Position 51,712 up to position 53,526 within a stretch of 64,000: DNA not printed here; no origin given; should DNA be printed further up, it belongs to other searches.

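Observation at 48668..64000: Two paralogous divergent gene pairs, each a GY-repeat giant surface protein with a GT39 glycosyltransferase, flank the sulfated-glycan locus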

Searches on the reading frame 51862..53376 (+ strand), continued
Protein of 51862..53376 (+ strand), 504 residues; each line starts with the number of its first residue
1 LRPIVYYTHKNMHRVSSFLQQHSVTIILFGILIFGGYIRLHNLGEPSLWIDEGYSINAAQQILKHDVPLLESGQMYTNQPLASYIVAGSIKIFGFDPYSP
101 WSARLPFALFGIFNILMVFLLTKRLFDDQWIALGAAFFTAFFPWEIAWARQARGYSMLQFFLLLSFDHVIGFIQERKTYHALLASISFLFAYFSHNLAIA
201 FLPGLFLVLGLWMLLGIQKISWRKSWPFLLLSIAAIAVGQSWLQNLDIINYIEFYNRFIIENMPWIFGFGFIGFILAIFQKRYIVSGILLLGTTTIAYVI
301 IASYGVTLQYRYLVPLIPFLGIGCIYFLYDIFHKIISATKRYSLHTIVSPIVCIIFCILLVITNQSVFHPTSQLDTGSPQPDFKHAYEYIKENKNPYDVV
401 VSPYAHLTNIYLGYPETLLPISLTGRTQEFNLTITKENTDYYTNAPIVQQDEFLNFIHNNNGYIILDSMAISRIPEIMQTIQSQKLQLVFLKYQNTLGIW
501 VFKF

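Call 65: search_protein_families(library=pfam, proteins=[L018:11551-12633:+, L018:12617-14422:+, L018:14427-15182:-, L018:15166-16470:-, L018:16436-17395:-, L018:17397-18512:-, L018:18512-19474:-, L018:19542-21212:-, L018:8424-9416:-, L018:6377-7846:-], max_evalue=0.001)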
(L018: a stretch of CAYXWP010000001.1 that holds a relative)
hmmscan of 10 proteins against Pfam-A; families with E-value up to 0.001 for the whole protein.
L018:11551-12633:+ (360 aa): 0 families

L018:12617-14422:+ (601 aa): 0 families

L018:14427-15182:- (251 aa): 3 families
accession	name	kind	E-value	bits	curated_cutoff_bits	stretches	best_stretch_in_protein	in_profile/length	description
PF00535.33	Glycos_transf_2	-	7.1e-26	91.6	23.3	1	16-153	1-144/168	Glycosyl transferase family 2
PF10111.15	Glyco_tranf_2_2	-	1.1e-07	32.1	27.3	1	17-107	2-98/276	Glycosyltransferase like family 2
PF13641.12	Glyco_tranf_2_3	-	5.4e-07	30.3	27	1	15-132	3-126/230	Glycosyltransferase like family 2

L018:15166-16470:- (434 aa): 3 families
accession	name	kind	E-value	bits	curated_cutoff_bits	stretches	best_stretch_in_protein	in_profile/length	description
PF01943.22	Polysacc_synt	-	1.7e-21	77.3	28.2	1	25-287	2-268/274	Polysaccharide biosynthesis protein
PF13440.11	Polysacc_synt_3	-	2.9e-10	40.3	23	1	50-331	3-284/293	Polysaccharide biosynthesis protein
PF01554.23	MatE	-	8.2e-07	29.3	24.9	1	237-394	5-161/161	MatE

L018:16436-17395:- (319 aa): 4 families
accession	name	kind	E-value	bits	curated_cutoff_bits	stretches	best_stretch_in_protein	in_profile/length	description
PF00535.33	Glycos_transf_2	-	4.4e-23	82.5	23.3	1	4-95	1-96/168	Glycosyl transferase family 2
PF13641.12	Glyco_tranf_2_3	-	1.6e-07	32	27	1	3-96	3-105/230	Glycosyltransferase like family 2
PF13632.12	Glyco_trans_2_3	-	1.9e-07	31.6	27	1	81-274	2-196/198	Glycosyl transferase family group 2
PF10111.15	Glyco_tranf_2_2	-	1.4e-06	28.4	27.3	1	4-93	1-97/276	Glycosyltransferase like family 2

L018:17397-18512:- (371 aa): 6 families
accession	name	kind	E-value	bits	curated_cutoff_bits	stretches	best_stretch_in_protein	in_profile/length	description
PF00534.26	Glycos_transf_1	-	2.1e-41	141.7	26.4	1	195-358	3-170/172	Glycosyl transferases group 1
PF13692.12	Glyco_trans_1_4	-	3.7e-30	105.5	27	1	208-342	2-139/142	Glycosyl transferases group 1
PF13439.12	Glyco_transf_4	-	1.3e-16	61.5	28.5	1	16-186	2-164/170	Glycosyltransferase Family 4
PF13579.12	Glyco_trans_4_4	-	2.6e-12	47.8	29.7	1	16-186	1-157/158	Glycosyl transferase 4-like domain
PF20706.3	GT4-conflict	-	3.1e-08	33.5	26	1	206-322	196-323/385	Family 4 Glycosyltransferase in conflict systems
PF13477.12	Glyco_trans_4_2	-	5.9e-08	33.4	23.4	1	24-164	15-139/139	Glycosyl transferase 4-like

L018:18512-19474:- (320 aa): 3 families
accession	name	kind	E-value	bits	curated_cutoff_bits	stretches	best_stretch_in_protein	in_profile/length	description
PF00535.33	Glycos_transf_2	-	2.4e-29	102.9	23.3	1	14-172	1-166/168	Glycosyl transferase family 2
PF10111.15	Glyco_tranf_2_2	-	1.9e-08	34.6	27.3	1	14-105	1-96/276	Glycosyltransferase like family 2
PF13641.12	Glyco_tranf_2_3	-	0.00093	19.7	27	0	12-115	2-111/230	Glycosyltransferase like family 2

L018:19542-21212:- (556 aa): 2 families
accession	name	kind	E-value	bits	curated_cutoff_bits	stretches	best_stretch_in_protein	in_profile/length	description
PF00905.27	Transpeptidase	-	1.6e-48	165.9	22.1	1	222-544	2-298/299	Penicillin binding protein transpeptidase domain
PF03717.20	PBP_dimer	-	1.7e-16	61.6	24.4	1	116-180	108-177/180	Penicillin-binding Protein dimerisation domain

L018:8424-9416:- (330 aa): 1 family
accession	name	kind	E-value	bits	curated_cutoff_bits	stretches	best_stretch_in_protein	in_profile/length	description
PF00188.32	CAP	-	8.9e-15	56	21.1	1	78-194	2-115/117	Cysteine-rich secretory protein family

L018:6377-7846:- (489 aa): 3 families
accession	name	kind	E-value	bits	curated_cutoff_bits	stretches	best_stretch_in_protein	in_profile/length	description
PF00152.25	tRNA-synt_2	-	8.6e-67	225.8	25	1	148-485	2-307/308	tRNA synthetases class II (D, K and N)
PF01336.31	tRNA_anti-codon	-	2.3e-13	50.3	27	1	54-130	2-74/75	OB-fold nucleic acid binding domain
PF01409.25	tRNA-synt_2d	-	0.00039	20.4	19.8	1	224-314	86-177/246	tRNA synthetases class II core domain (F)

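Call 74: search_protein_representatives(alignment_id=A1)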
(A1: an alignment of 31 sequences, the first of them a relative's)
Query: 31 sequences, 492 profile positions. Proteins with E-value up to 0.001 (for the whole library): 40786; up to 1e-10: 9106; up to 1e-30: 931. The best 150 are listed.
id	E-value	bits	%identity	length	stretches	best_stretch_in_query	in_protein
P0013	1.2e-186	637.9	-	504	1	1-492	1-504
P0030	1.5e-176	604.6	-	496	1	1-492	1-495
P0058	7.8e-175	598.9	-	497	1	10-492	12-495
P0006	1.1e-173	595.2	-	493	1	4-492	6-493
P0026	1.5e-172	591.4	-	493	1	4-492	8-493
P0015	4.3e-170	583.3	-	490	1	8-492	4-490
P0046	9.7e-170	582.1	-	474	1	16-492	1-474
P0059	2.0e-168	577.8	-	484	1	11-492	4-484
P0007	5.7e-168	576.3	-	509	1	7-492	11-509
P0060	1.6e-165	568.3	-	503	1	4-492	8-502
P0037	3.4e-164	563.8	-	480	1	9-492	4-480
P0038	2.8e-162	557.5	-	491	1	14-492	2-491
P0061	7.3e-162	556.2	-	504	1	8-492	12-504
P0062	1.7e-159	548.3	-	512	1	7-492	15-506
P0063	4.1e-159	547.1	-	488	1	9-492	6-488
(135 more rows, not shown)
